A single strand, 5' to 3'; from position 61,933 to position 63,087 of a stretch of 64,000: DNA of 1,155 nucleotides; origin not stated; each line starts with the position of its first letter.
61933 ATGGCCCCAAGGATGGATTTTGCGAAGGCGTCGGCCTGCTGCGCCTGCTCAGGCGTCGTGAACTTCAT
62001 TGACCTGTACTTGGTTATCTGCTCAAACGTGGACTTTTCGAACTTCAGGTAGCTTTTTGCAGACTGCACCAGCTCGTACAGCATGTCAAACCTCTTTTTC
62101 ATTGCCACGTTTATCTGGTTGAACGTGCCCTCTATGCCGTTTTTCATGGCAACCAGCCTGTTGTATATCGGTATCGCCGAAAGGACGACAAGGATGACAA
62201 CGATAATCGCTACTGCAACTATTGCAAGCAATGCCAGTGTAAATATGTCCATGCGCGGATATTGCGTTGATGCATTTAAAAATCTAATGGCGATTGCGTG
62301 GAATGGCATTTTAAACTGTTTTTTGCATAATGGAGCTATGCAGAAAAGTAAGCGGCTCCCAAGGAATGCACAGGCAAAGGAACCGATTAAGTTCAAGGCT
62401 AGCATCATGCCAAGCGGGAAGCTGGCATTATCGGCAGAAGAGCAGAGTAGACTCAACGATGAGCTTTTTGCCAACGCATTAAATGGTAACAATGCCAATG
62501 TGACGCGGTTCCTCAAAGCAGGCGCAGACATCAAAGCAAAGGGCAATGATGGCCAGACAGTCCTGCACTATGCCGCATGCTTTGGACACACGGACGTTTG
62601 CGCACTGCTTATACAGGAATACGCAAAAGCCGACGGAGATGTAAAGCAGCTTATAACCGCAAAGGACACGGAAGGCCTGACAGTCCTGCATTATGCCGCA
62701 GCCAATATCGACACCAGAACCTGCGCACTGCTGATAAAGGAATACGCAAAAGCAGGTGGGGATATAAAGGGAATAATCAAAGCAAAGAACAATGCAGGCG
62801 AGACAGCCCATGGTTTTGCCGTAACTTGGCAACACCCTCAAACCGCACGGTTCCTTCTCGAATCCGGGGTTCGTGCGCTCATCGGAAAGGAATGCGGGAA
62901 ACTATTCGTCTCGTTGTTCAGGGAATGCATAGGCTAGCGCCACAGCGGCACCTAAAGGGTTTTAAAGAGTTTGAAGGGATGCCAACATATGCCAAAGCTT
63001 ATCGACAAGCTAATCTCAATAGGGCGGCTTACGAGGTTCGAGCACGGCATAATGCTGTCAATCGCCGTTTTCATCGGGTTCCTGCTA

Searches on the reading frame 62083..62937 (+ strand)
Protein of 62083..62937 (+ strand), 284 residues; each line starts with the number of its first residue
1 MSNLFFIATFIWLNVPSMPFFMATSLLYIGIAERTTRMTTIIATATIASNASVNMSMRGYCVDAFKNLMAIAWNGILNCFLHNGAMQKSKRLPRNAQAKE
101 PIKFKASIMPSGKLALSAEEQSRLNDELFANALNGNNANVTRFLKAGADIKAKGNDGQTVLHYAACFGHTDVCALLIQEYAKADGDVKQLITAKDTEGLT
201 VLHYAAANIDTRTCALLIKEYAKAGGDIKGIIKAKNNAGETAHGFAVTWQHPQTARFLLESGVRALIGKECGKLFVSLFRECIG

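Call 6: search_protein_families(library=pfam, proteins=[window:62083-62937:+], max_evalue=0.01)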
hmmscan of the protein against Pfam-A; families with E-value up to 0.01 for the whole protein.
window:62083-62937:+ (284 aa): 5 families
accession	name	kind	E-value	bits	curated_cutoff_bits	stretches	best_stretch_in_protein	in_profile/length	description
PF12796.13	Ank_2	-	6.6e-19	68.7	27.3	2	132-221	5-83/90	Ankyrin repeats (3 copies)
PF13637.12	Ank_4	-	2.1e-11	44.2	22.7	1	134-177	7-50/50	Ankyrin repeats (many copies)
PF00023.36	Ank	-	3.7e-11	43.1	21.1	1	156-184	1-27/33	Ankyrin repeat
PF13606.12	Ank_3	-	6.9e-07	29.5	22.3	0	156-180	1-24/30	Ankyrin repeat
PF13857.12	Ank_5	-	3e-05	24.7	27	0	132-164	23-56/56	Ankyrin repeats (many copies)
